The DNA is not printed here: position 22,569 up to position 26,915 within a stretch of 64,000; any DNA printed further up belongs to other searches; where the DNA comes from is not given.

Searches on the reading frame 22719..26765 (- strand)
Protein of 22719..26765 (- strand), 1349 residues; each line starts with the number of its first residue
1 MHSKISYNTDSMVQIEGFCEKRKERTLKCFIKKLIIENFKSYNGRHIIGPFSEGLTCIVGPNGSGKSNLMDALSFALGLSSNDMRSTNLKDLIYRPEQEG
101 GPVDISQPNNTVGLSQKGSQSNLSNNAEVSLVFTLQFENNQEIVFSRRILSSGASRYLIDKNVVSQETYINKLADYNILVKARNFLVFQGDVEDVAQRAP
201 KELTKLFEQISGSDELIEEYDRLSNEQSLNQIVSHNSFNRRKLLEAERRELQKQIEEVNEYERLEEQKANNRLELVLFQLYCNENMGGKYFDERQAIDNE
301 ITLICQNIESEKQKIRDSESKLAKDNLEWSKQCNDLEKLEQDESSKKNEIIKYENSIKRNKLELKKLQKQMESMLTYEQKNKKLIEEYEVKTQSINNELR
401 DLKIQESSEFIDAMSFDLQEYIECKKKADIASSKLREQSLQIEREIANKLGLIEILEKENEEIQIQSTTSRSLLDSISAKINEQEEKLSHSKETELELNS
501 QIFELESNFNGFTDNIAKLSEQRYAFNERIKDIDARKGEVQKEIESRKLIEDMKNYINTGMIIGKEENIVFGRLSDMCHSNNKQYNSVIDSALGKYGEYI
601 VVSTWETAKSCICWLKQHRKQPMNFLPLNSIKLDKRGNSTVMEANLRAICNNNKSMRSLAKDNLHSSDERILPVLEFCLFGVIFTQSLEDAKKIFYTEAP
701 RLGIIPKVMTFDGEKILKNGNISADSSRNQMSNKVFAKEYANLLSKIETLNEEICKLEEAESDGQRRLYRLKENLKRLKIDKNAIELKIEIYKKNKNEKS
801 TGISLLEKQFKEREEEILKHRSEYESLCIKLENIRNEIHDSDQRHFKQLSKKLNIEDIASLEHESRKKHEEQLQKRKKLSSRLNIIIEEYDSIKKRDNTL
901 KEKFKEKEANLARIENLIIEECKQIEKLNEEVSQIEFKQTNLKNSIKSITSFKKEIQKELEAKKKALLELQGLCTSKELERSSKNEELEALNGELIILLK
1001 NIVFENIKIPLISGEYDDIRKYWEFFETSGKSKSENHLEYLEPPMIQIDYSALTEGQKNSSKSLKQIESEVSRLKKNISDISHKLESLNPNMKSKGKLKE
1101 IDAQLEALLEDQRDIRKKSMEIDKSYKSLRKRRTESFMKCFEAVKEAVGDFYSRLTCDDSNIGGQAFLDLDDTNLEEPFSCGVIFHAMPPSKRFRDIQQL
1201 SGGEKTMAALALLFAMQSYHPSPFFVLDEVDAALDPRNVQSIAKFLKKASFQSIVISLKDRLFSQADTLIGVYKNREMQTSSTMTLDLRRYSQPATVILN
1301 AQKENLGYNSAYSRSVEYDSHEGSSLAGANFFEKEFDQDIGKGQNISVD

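Call 19: search_protein_families(library=pfam, proteins=[window:22719-26765:-], max_evalue=0.00001)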
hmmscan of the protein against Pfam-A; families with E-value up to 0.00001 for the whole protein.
window:22719-26765:- (1349 aa): 5 families
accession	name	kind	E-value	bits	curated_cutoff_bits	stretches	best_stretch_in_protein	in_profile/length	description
PF02463.25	SMC_N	-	1e-55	189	40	1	30-1278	1-217/220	RecF/RecN/SMC N terminal domain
PF13476.12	AAA_23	-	1.8e-18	68.3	27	1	33-260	1-198/201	AAA domain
PF06470.18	SMC_hinge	-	3.4e-14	53.7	22.5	1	570-694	4-115/116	SMC proteins Flexible Hinge Domain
PF13304.12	AAA_21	-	1.8e-13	51.7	27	1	55-142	1-83/304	AAA domain, putative AbiEii toxin, Type IV TA system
PF13555.12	AAA_29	-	5e-07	29.8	27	1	33-77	3-46/61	P-loop containing region of AAA domain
